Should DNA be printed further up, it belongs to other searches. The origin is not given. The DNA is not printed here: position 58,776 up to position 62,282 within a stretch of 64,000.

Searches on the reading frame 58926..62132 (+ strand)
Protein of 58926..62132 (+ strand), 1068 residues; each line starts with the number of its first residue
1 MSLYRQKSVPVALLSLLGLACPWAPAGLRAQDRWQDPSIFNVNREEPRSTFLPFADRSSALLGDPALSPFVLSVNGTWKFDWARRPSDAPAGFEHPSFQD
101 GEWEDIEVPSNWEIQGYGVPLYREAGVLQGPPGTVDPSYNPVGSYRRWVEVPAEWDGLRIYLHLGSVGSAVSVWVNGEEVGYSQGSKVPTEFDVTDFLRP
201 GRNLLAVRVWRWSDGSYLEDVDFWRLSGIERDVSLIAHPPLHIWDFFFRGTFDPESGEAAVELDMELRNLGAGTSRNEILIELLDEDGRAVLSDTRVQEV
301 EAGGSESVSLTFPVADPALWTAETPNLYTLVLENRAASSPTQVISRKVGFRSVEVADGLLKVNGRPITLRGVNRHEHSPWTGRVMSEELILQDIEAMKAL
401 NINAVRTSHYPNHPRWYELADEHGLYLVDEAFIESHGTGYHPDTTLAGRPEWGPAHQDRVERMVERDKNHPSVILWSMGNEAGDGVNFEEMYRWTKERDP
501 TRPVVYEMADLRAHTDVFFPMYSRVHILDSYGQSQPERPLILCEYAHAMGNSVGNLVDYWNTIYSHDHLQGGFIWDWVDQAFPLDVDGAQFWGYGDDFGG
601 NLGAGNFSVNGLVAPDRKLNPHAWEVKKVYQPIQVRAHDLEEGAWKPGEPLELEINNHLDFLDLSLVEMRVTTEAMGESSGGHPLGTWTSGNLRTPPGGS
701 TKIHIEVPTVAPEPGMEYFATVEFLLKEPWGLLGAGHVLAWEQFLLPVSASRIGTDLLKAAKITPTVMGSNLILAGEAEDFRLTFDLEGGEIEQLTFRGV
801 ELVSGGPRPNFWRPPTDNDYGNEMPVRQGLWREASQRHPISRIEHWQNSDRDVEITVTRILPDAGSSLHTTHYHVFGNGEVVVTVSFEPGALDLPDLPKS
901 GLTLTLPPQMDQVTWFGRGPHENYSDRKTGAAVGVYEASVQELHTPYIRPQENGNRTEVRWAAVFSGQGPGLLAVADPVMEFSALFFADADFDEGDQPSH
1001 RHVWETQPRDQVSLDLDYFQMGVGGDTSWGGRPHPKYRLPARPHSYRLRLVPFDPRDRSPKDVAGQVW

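Call 47: search_protein_families(library=ncbifam, proteins=[window:58926-62132:+], max_evalue=0.00001)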
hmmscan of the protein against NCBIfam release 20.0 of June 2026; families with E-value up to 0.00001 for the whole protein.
window:58926-62132:+ (1068 aa): 12 families
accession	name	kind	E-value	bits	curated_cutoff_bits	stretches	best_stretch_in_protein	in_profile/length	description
NF052611.1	beta_gal_Bga2A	equivalog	4.4e-289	961.8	999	1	35-1049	3-1003/1007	beta-galactosidase, LacZ type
NF041100.1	betagal_LacZ_Ttogales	equivalog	1.1e-274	914.1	2000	1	33-1053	2-987/1090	beta-galactosidase LacZ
NF007666.0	PRK10340.1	equivalog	1.6e-239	797.6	1284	1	32-1064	2-1011/1030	beta-galactosidase subunit alpha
NF007074.0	PRK09525.1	subfamily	3.1e-229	763.5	1221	1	31-1050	14-1024/1027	beta-galactosidase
NF049891.1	Bet1-4galacdseBT4156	equivalog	2.3e-61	207.8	1700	1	100-637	41-550/946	exo-beta-1,4-galactosidase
NF041462.1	GalA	equivalog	4.2e-60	203.8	900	1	92-549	35-482/763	beta-galactosidase GalA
NF041463.1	GalB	equivalog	1.2e-52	178.9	900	1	88-516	82-520/869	beta-galactosidase GalB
NF007538.0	PRK10150.1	equivalog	5.9e-50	170.2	544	2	221-506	165-450/607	beta-glucuronidase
NF050095.1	BetGlucuronLacZ4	equivalog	4.7e-39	134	950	1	140-505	59-436/666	beta-glucuronidase LacZ4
NF049877.1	GlucurArabfur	equivalog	6e-27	93.7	1800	1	78-502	376-791/1400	beta-d-glucuronidase/beta-L-arabinofuranosidase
NF049890.1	Bet1-4galacdseBT4151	equivalog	3.8e-26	91.3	1500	1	138-502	104-472/952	exo-beta-1,4-galactosidase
NF045579.1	rhamnoside_JR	domain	1.9e-07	31.3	50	1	142-210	41-109/123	glycosylhydrolase-like jelly roll fold domain-containing protein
